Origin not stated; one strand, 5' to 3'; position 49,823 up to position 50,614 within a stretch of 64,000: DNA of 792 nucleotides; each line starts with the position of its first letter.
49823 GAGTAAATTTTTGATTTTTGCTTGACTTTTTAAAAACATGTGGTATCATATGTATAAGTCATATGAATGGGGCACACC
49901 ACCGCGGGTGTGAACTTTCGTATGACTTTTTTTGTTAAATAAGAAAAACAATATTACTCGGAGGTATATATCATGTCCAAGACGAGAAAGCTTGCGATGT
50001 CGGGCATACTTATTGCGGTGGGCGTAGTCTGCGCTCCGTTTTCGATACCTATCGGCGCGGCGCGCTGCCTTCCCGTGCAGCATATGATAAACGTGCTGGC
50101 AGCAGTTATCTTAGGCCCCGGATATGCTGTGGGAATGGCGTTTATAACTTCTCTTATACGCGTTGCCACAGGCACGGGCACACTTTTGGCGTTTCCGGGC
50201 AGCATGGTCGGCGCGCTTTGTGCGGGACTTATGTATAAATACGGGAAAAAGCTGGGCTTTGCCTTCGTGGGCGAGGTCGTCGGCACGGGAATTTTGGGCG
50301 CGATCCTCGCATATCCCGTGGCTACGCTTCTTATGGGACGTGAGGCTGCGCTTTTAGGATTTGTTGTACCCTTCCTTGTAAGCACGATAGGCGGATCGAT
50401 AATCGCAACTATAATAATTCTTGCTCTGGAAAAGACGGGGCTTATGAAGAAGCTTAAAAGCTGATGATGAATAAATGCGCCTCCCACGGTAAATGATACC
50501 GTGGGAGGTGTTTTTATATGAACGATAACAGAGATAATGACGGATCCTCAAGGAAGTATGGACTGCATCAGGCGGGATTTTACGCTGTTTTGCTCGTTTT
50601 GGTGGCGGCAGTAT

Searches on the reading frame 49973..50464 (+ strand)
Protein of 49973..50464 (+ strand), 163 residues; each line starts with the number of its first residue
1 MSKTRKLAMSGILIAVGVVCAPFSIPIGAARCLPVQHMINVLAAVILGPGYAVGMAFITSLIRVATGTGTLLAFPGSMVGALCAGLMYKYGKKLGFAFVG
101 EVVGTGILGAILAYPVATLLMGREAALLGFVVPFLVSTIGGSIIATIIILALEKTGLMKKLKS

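Call 6: search_protein_families(library=pfam, proteins=[window:49973-50461:+])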
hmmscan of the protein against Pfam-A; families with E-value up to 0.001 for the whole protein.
window:49973-50461:+ (163 aa): 2 families
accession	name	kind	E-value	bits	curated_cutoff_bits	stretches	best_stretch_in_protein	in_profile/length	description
PF09512.15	ThiW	-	6.6e-55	185.8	30.3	1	7-154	1-149/150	Thiamine-precursor transporter protein (ThiW)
PF12822.12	ECF_trnsprt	-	7.5e-10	39.5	30.7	1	5-149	1-165/169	ECF transporter, substrate-specific component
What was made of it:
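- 49973..50464 (+): thiW, the S component of an ECF transporter for the thiazole precursor (163 aa). It is monocistronic. Pfam PF09512, E=6.6e-55 (call 6).
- Checked: 49973-50464 is ThiW (Pfam PF09512, E=6.6e-55, call 6).
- The downstream gene is ThiW (call 6).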

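Call 25: find_encoding_contigs(protein=window:49973-50464:+, flank=3000, max_places=8)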
Protein window:49973-50464:+ (163 aa): 6 contigs read that carry it; 3 places shown.
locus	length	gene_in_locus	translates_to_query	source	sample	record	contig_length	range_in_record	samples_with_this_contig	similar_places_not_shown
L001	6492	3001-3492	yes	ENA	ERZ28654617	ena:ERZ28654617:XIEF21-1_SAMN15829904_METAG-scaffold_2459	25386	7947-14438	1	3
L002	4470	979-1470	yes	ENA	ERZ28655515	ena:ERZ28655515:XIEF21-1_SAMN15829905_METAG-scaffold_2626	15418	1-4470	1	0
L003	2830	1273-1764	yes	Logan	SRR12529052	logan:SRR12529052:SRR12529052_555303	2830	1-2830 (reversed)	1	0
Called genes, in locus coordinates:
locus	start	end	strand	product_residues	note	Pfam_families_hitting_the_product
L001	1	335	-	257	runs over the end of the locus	-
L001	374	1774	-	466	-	PF00285:Citrate_synt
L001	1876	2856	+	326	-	PF08486:SpoIID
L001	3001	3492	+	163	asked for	PF12822:ECF_trnsprt, PF09512:ThiW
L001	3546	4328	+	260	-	PF01551:Peptidase_M23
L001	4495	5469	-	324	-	PF02779:Transket_pyr, PF02780:Transketolase_C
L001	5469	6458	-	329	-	PF00676:E1_dh, PF02775:TPP_enzyme_C (weak), PF13292:DXP_synthase_N (weak), PF00456:Transketolase_N (faint)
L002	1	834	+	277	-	?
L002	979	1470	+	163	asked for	PF12822:ECF_trnsprt, PF09512:ThiW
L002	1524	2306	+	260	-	PF01551:Peptidase_M23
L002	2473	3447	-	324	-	PF02779:Transket_pyr, PF02780:Transketolase_C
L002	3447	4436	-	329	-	PF00676:E1_dh, PF02775:TPP_enzyme_C (weak), PF13292:DXP_synthase_N (weak), PF00456:Transketolase_N (faint)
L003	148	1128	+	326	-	PF08486:SpoIID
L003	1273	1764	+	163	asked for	PF12822:ECF_trnsprt, PF09512:ThiW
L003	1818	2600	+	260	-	PF01551:Peptidase_M23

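Call 26: find_related_loci(query=window:49973-50461:+, collection=genome_contigs, flank=3000)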
Query window:49973-50461:+ (163 aa) in genome_contigs; peptide patterns used: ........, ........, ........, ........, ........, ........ (x = any residue, [..] = any of these).
398 stretches matched a pattern; 86 encode a relative of the query (tblastn E <= 1e-3); the best 80 are kept; 80 distinct loci.
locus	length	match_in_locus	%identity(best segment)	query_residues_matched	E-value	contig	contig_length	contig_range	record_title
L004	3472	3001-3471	96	1-157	1e-92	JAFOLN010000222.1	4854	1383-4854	MAG: Clostridia bacterium isolate RGIG577 Dairy_cattle_Duodenum.Co__c1871241, whole genome shotgun sequence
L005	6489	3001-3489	93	1-163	1e-86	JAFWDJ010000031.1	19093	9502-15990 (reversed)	MAG: Clostridia bacterium isolate RGIG5637 Sheep_Duodenum-3__c13629, whole genome shotgun sequence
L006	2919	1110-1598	74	1-163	2e-81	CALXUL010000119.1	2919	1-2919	MAG: uncultured Clostridia bacterium isolate E08__bin289 genome assembly, contig: E08__k127_8588861, whole genome shotgu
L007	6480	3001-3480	61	2-161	3e-65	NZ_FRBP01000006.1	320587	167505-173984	Eubacterium callanderi strain FD, whole genome shotgun sequence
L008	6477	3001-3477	64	3-161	4e-65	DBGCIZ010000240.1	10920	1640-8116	MAG TPA_asm: Christensenellaceae bacterium isolate MAG11369 contig240, whole genome shotgun sequence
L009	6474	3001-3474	61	5-162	7e-64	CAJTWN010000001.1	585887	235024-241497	MAG TPA_asm: uncultured Clostridia bacterium isolate MGBC116426 genome assembly, contig: MGBC116426.1, whole genome shot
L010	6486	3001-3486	64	1-162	6e-64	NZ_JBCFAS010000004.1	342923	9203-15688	MAG: Sedimentibacter sp. isolate metabat2.bin.1 NODE_33_length_342923_cov_80.057120, whole genome shotgun sequence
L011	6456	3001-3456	64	3-154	4e-63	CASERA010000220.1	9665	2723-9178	uncultured Ruminococcus sp. isolate Batch5_idba_bin.1672 genome assembly, contig: Batch5_idba_bin.1672.fa_k87_22022551,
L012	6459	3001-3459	63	3-154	2e-62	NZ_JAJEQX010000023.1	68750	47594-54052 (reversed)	Ruminococcus turbiniformis strain CLA-AA-H200 NODE_23_length_68750_cov_52.790187, whole genome shotgun sequence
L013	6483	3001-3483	61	2-161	2e-62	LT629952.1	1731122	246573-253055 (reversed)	Ruminococcaceae bacterium Marseille-P2935 strain Marseille-P2935T genome assembly, scaffold: scaffold00007, whole genome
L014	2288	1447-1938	61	5-161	4e-63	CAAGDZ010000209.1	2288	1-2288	MAG TPA_asm: Ruminococcaceae bacterium, isolate HGM13344, WGS project CAAGDZ010000000 data, contig: SRS476152_55_k119_18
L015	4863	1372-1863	61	5-161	3e-62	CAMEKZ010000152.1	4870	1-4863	MAG: uncultured Clostridia bacterium isolate SRR15057922_bin.28_metaWRAP_v1.3_MAG genome assembly, contig: ERZ10407413.7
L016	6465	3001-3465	61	1-155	7e-62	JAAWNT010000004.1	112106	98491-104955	MAG: Clostridiales bacterium isolate ABMPRH_110_1 SL341409_scaffold_157, whole genome shotgun sequence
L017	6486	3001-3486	62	2-163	2e-61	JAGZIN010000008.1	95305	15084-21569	MAG: Butyricicoccus pullicaecorum isolate L3_129_030G1_dasL3_129_030G1_concoct_19_sub L3_129_030G1_scaffold_148, whole g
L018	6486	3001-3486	63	2-163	4e-61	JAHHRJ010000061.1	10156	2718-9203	MAG: Butyricicoccus sp. isolate MAG027 MAG027_61, whole genome shotgun sequence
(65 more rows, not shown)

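Call 32: find_related_loci(query=window:49973-50461:+, collection=metagenome_contigs, flank=1500)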
Query window:49973-50461:+ (163 aa) in metagenome_contigs; peptide patterns used: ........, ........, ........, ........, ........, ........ (x = any residue, [..] = any of these).
420 stretches matched a pattern; 70 encode a relative of the query (tblastn E <= 1e-3); 70 distinct loci.
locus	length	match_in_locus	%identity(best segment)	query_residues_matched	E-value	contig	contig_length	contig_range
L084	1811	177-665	95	1-163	8e-102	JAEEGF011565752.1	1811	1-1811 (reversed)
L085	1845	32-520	95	1-163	1e-101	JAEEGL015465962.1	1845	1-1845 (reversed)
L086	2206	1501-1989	95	1-163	5e-98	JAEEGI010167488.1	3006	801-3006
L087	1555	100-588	93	1-163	3e-92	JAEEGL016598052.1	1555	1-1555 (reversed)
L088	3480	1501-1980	62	2-161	2e-66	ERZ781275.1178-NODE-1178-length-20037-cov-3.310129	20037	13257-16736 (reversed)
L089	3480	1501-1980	61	2-161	1e-65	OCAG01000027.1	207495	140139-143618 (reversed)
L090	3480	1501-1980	61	2-161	1e-65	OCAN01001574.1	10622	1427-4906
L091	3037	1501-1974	61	2-159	9e-65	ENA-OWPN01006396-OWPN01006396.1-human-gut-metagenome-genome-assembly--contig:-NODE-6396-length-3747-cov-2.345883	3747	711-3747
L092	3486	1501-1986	62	2-163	8e-62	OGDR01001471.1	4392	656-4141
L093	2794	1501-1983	60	2-162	9e-62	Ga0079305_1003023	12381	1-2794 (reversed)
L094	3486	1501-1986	60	5-159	5e-61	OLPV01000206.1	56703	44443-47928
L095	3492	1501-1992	59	5-161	1e-60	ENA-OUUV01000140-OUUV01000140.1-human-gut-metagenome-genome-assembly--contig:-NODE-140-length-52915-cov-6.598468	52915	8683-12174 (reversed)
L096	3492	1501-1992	59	5-161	1e-60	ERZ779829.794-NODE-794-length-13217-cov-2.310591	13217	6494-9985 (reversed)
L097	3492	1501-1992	59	5-161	1e-60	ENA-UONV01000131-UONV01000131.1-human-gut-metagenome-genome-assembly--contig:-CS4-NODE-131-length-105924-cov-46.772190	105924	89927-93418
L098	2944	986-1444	62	3-154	7e-61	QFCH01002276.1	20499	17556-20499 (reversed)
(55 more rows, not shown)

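Call 37: find_homologous_proteins(query=window:49973-50461:+, max_evalue=1e-40)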
Query window:49973-50461:+ (163 aa): 1686 proteins with E <= 1e-40 among 3270 candidates; the best 120 are listed.
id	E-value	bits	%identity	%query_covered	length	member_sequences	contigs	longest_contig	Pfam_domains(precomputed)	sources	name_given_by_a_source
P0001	1.3e-87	310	95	100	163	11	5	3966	PF12822.13,PF09512.16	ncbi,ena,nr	ncbi:MAG: energy coupling factor transporter S component ThiW [Clostridia bacterium]|nr:energy coupl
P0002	2.3e-73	263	74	100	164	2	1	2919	PF12822.13,PF09512.16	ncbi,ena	-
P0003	1.5e-72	261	74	100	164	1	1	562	PF12822.13,PF09512.16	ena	-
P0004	2.3e-67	244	72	98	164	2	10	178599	PF12822.13,PF09512.16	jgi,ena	-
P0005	2.4e-64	234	72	98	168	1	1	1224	PF12822.13,PF09512.16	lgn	-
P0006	9.9e-63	229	71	98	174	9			PF12822.13,PF09512.16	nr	nr:energy coupling factor transporter S component ThiW [Hydrogenoanaerobacterium saccharovorans]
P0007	1.7e-62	228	65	99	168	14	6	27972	PF07155.18,PF12822.13,PF09512.16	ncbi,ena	-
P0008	7.5e-62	226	69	95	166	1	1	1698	PF07155.18,PF12822.13,PF09512.16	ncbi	-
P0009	1.4e-61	225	65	100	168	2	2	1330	PF12822.13,PF09512.16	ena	-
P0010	1.6e-61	225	66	100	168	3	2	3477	PF12822.13,PF09512.16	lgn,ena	-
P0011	8.5e-61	223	67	100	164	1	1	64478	PF12822.13,PF09512.16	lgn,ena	-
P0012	4.0e-60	220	67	98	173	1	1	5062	PF07155.18,PF12822.13,PF09512.16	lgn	-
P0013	9.2e-60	219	68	98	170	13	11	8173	PF12822.13,PF09512.16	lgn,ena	-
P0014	1.4e-59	219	64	98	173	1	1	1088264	PF12822.13,PF09512.16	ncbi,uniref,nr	ncbi:energy coupling factor transporter S component ThiW [Eubacterium sp. 1001713B170207_170306_E7]|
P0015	3.2e-59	218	65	100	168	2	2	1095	PF12822.13,PF09512.16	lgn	-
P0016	5.4e-59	217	61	99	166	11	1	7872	PF12822.13,PF09512.16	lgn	-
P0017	8.1e-59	216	62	99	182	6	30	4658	PF12822.13,PF09512.16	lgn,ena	-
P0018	9.2e-59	216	64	98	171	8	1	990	PF07155.18,PF12822.13,PF09512.16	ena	-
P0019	1.1e-58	216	62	99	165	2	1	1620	PF07155.18,PF12822.13,PF09512.16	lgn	-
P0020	1.2e-58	216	64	95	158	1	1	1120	PF12822.13,PF09512.16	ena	-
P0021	1.2e-58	216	65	98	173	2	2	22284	PF12822.13,PF09512.16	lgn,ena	-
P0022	4.1e-58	214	63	99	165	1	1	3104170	PF12822.13,PF09512.16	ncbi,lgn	ncbi:energy coupling factor transporter S component ThiW [Clostridium carnis]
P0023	6.2e-58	213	61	97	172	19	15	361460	PF07155.18,PF12822.13,PF09512.16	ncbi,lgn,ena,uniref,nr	ncbi:energy coupling factor transporter S component ThiW [Eubacterium sp. AM05-23]|uniref:energy cou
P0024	7.1e-58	213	63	98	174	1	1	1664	PF07155.18,PF12822.13,PF09512.16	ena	-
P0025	8.2e-58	213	64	98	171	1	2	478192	PF07155.18,PF12822.13,PF09512.16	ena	-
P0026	8.7e-58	213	64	98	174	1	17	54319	PF07155.18,PF12822.13,PF09512.16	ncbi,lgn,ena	-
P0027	1.2e-57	212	63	98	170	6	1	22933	PF12822.13,PF09512.16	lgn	-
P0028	1.2e-57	212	62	99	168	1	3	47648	PF07155.18,PF12822.13,PF09512.16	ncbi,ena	-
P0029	1.3e-57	212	66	99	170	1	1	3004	PF07155.18,PF12822.13,PF09512.16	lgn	-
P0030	1.4e-57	212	66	98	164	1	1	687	PF07155.18,PF12822.13,PF09512.16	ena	-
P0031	1.8e-57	212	62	99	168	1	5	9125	PF12822.13,PF09512.16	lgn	-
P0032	1.8e-57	212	62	98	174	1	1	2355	PF07155.18,PF12822.13,PF09512.16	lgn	-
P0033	2.0e-57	212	65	99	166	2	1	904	PF12822.13,PF09512.16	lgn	-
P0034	2.3e-57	211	62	98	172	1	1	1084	PF12822.13,PF09512.16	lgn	-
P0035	2.4e-57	211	66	98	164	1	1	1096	PF07155.18,PF12822.13,PF09512.16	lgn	-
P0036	2.5e-57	211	63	98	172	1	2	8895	PF07155.18,PF12822.13,PF09512.16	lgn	-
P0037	2.8e-57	211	63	98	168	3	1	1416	PF12822.13,PF09512.16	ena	-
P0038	3.1e-57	211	64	99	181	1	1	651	PF07155.18,PF12822.13,PF09512.16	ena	-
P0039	3.2e-57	211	64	99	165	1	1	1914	PF07155.18,PF12822.13,PF09512.16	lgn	-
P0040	3.3e-57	211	62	100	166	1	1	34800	PF12822.13,PF09512.16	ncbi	-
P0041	3.4e-57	211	66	98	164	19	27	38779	PF07155.18,PF12822.13,PF09512.16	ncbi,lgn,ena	-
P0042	4.3e-57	211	62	99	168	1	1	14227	PF07155.18,PF12822.13,PF09512.16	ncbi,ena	-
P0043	4.6e-57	211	61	100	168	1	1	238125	PF12822.13,PF09512.16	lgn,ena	-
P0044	4.6e-57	210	61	98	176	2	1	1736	PF12822.13,PF09512.16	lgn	-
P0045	5.3e-57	210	63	97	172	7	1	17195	PF12822.13,PF09512.16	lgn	-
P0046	8.0e-57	210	62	98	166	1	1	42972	PF07155.18,PF12822.13,PF09512.16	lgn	-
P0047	8.4e-57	210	64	93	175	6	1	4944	PF12822.13,PF09512.16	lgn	-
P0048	9.8e-57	209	57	99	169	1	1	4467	PF12822.13,PF09512.16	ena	-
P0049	1.1e-56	209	63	99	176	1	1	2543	PF12822.13,PF09512.16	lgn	-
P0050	1.3e-56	209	60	99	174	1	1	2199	PF12822.13,PF09512.16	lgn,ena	-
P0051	1.5e-56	209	62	98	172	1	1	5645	PF07155.18,PF12822.13,PF09512.16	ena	-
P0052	1.8e-56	209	63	99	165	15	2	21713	PF07155.18,PF12822.13,PF09512.16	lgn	-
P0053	2.2e-56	208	62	99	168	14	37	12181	PF12822.13,PF09512.16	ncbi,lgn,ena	-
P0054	2.3e-56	208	62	98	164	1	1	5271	PF07155.18,PF12822.13,PF09512.16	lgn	-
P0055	2.3e-56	208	62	96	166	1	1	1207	PF12822.13,PF09512.16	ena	-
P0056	2.4e-56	208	64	98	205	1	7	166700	PF07155.18,PF12822.13,PF09512.16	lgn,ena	-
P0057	2.6e-56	208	58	97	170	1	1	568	PF12822.13,PF09512.16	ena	-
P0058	2.9e-56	208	62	99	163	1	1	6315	PF12822.13,PF09512.16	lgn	-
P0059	2.9e-56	208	65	95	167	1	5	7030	PF07155.18,PF12822.13,PF09512.16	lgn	-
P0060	3.9e-56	207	64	99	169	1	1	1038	PF12822.13,PF09512.16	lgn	-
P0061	4.2e-56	207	60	99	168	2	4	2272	PF07155.18,PF12822.13,PF07694.18,PF09512.16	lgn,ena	-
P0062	4.5e-56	207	60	99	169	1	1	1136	PF12822.13,PF09512.16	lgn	-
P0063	4.7e-56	207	63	97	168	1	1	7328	PF12822.13,PF09512.16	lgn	-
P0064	4.8e-56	207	64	99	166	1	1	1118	PF12822.13,PF09512.16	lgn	-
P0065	4.9e-56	207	61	97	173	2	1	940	PF07155.18,PF12822.13,PF09512.16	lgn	-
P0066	6.0e-56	207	57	99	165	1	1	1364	PF07155.18,PF12822.13,PF09512.16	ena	-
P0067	6.0e-56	207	62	98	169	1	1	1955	PF07155.18,PF12822.13,PF09512.16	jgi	-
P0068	6.2e-56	207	60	99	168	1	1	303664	PF12822.13,PF09512.16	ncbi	ncbi:energy coupling factor transporter S component ThiW [Oscillospiraceae bacterium PP1C4]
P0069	6.4e-56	207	63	100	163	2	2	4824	PF12822.13,PF09512.16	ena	-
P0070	6.5e-56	207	63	99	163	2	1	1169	PF12822.13,PF09512.16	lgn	-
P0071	7.0e-56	207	62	99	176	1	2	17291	PF07155.18,PF12822.13,PF09512.16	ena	-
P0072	7.1e-56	207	61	99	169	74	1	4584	PF12822.13,PF09512.16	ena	-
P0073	7.6e-56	207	61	97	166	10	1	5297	PF07155.18,PF12822.13,PF09512.16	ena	-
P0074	8.7e-56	206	58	99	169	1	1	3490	PF12822.13,PF09512.16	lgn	-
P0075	1.1e-55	206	61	98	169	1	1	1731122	PF07155.18,PF12822.13,PF09512.16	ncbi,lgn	-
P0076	1.1e-55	206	61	95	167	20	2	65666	PF12822.13,PF09512.16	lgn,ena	-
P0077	1.2e-55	206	62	98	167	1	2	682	PF07155.18,PF12822.13,PF09512.16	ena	-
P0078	1.3e-55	206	61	95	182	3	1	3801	PF12822.13,PF09512.16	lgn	-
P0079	1.3e-55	206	64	99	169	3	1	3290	PF12822.13,PF09512.16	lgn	-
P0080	1.3e-55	206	60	99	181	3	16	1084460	PF12822.13,PF09512.16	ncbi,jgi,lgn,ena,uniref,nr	ncbi:energy coupling factor transporter S component ThiW [Massiliimalia massiliensis]|jgi:energy cou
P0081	1.4e-55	206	60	100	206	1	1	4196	PF07155.18,PF12822.13,PF09512.16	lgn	-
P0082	1.5e-55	206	61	100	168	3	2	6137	PF07155.18,PF12822.13,PF09512.16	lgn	-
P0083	1.5e-55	206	60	99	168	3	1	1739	PF12822.13,PF09512.16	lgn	-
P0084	1.6e-55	206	61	95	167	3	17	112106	PF07155.18,PF12822.13,PF09512.16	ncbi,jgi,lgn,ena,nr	ncbi:MAG: energy coupling factor transporter S component ThiW [Clostridiales bacterium]|jgi:energy c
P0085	1.6e-55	205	64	98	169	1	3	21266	PF12822.13,PF09512.16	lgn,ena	-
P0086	2.4e-55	205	64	98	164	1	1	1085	PF12822.13,PF09512.16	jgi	-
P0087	2.5e-55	205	62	99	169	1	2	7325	PF07155.18,PF12822.13,PF07694.18,PF09512.16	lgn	-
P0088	2.5e-55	205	63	98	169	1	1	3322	PF12822.13,PF09512.16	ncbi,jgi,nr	ncbi:MAG: energy coupling factor transporter S component ThiW [Christensenellaceae bacterium]|jgi:en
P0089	2.7e-55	205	62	96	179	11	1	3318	PF12822.13,PF09512.16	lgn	-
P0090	2.8e-55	205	57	99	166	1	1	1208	PF07155.18,PF12822.13,PF09512.16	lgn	-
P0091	3.1e-55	205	62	98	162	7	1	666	PF07155.18,PF12822.13,PF09512.16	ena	-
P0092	3.3e-55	204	65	97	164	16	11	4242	PF12822.13,PF09512.16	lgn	-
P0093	3.9e-55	204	62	99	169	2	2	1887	PF12822.13,PF09512.16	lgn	-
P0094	3.9e-55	204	66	98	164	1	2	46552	PF07155.18,PF12822.13,PF09512.16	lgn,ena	-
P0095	4.2e-55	204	60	92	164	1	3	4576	PF12822.13,PF09512.16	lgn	-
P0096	4.4e-55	204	65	99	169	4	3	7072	PF07155.18,PF12822.13,PF09512.16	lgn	-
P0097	4.8e-55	204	64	98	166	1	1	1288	PF07155.18,PF12822.13,PF09512.16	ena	-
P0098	4.9e-55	204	64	99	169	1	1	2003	PF12822.13,PF09512.16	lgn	-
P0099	5.0e-55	204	64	100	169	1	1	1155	PF12822.13,PF09512.16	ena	-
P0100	5.5e-55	204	61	93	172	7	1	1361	PF12822.13,PF09512.16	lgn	-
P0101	6.0e-55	204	61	100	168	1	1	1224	PF12822.13,PF09512.16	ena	-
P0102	6.3e-55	204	62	96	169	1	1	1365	PF12822.13,PF09512.16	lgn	-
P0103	8.1e-55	203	64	99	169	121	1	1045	PF07155.18,PF12822.13,PF09512.16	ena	-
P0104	9.4e-55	203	60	98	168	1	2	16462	PF12822.13,PF09512.16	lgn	-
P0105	9.6e-55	203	60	93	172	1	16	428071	PF07155.18,PF12822.13,PF09512.16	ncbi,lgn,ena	-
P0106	9.8e-55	203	60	99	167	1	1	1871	PF12822.13,PF09512.16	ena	-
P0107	1.1e-54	203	64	99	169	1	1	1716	PF12822.13,PF09512.16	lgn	-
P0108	1.1e-54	203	59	93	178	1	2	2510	PF12822.13,PF09512.16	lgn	-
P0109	1.2e-54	203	59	97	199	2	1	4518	PF12822.13,PF09512.16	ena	-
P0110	1.2e-54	203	59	98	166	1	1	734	PF12822.13,PF09512.16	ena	-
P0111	1.3e-54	203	62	95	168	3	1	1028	PF07155.18,PF12822.13,PF09512.16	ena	-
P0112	1.4e-54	202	59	97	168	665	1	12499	PF12822.13,PF09512.16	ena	-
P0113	1.5e-54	202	64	99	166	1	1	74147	PF12822.13,PF09512.16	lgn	-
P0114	1.6e-54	202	63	100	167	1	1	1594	PF12822.13,PF09512.16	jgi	-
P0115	1.8e-54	202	59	99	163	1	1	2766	PF12822.13,PF09512.16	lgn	-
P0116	1.8e-54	202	59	97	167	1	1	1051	PF12822.13,PF09512.16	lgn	-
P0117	1.8e-54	202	61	87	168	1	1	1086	PF07155.18,PF12822.13,PF09512.16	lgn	-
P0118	1.9e-54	202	61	97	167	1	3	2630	PF12822.13,PF09512.16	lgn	-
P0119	1.9e-54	202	61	99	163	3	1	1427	PF07155.18,PF12822.13,PF09512.16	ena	-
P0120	1.9e-54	202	59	99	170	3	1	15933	PF12822.13,PF09512.16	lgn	-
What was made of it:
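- The clade is young (ThiW 93-96% identical), so conservation of the core is weak evidence for selection (calls 26, 37).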

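Call 38: find_encoding_contigs(protein=P0001, flank=1200, max_places=10)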
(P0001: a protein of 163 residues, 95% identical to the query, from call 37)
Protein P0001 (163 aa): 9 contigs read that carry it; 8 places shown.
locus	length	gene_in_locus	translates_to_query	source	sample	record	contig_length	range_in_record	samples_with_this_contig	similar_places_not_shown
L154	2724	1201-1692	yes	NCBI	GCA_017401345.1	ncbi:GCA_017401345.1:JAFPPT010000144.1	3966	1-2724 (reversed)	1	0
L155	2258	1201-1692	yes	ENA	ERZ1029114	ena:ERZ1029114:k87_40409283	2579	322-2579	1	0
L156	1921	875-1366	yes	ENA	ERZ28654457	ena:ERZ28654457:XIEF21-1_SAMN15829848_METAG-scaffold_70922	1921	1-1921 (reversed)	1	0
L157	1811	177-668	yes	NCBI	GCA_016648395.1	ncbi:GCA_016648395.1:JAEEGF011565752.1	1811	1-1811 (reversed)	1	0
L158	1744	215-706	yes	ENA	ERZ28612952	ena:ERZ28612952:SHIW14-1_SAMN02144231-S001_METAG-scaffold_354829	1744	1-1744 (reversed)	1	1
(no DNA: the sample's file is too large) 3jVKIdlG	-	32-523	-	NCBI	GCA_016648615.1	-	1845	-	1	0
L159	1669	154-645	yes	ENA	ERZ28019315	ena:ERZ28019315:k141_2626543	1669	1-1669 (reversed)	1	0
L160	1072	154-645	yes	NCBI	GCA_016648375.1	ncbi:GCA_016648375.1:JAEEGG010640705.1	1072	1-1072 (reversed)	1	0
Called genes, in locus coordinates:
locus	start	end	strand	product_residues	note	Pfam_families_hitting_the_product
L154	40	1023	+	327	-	PF08486:SpoIID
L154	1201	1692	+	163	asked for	PF12822:ECF_trnsprt, PF09512:ThiW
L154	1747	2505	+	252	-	PF01551:Peptidase_M23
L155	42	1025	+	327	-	PF08486:SpoIID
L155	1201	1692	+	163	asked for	PF12822:ECF_trnsprt, PF09512:ThiW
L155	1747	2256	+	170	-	?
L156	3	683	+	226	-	?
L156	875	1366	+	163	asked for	PF12822:ECF_trnsprt, PF09512:ThiW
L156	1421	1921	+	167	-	?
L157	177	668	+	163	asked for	PF12822:ECF_trnsprt, PF09512:ThiW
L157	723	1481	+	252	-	PF01551:Peptidase_M23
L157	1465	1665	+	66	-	-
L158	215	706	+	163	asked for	PF12822:ECF_trnsprt, PF09512:ThiW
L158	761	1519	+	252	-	PF01551:Peptidase_M23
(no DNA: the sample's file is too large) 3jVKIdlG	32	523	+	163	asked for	PF12822:ECF_trnsprt, PF09512:ThiW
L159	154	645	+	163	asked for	PF12822:ECF_trnsprt, PF09512:ThiW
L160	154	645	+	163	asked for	PF12822:ECF_trnsprt, PF09512:ThiW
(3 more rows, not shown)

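Call 39: find_encoding_contigs(protein=P0004, flank=1200, max_places=4)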
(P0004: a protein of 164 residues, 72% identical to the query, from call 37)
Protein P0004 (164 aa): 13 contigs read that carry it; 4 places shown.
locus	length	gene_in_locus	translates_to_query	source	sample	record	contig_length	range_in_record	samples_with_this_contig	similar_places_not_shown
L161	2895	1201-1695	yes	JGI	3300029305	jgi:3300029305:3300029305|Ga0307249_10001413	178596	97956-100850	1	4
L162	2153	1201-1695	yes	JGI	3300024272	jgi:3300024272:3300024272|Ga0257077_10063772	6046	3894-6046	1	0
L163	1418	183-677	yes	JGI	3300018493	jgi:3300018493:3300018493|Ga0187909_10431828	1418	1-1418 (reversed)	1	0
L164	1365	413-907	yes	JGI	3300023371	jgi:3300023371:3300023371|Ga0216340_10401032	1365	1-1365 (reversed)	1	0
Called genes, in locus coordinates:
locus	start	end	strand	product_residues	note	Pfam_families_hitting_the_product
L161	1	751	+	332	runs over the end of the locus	PF08486:SpoIID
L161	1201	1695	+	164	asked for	PF09512:ThiW, PF12822:ECF_trnsprt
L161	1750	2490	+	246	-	PF01551:Peptidase_M23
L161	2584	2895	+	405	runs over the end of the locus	PF00675:Peptidase_M16, PF05193:Peptidase_M16_C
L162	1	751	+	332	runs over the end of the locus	PF08486:SpoIID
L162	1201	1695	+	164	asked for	PF09512:ThiW, PF12822:ECF_trnsprt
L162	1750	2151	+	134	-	?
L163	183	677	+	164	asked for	PF09512:ThiW, PF12822:ECF_trnsprt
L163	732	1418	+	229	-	?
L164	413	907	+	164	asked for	PF09512:ThiW, PF12822:ECF_trnsprt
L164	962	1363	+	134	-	?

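Call 40: list_cluster_members(proteins=[P0001])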
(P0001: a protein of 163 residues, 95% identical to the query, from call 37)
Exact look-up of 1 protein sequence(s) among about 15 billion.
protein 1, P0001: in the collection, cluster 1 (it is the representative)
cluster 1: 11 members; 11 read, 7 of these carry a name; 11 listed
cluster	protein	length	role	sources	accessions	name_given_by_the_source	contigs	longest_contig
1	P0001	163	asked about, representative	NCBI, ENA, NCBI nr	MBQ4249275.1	MAG: energy coupling factor transporter S component ThiW [Clostridia bacterium] | energy coupling factor transporter S component ThiW [Clostridia bacterium]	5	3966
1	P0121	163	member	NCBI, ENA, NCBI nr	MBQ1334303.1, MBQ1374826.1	MAG: energy coupling factor transporter S component ThiW [Clostridia bacterium] | energy coupling factor transporter S component ThiW [Clostridia bacterium]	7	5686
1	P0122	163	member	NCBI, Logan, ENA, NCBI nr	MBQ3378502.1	MAG: energy coupling factor transporter S component ThiW [Clostridia bacterium] | energy coupling factor transporter S component ThiW [Clostridia bacterium]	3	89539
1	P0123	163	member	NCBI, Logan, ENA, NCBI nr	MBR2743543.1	MAG: energy coupling factor transporter S component ThiW [Clostridia bacterium] | energy coupling factor transporter S component ThiW [Clostridia bacterium]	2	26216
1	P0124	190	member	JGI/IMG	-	energy coupling factor transporter S component ThiW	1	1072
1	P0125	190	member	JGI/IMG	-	energy coupling factor transporter S component ThiW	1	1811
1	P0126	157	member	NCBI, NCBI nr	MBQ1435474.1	MAG: energy coupling factor transporter S component ThiW, partial [Clostridia bacterium] | energy coupling factor transporter S component ThiW [Clostridia bacterium]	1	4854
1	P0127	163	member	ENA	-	-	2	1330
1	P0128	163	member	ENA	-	-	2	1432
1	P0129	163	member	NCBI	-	-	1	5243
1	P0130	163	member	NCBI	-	-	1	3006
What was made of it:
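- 49973..50464 (+): Sources name its 90% cluster ThiW (calls 37, 40).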
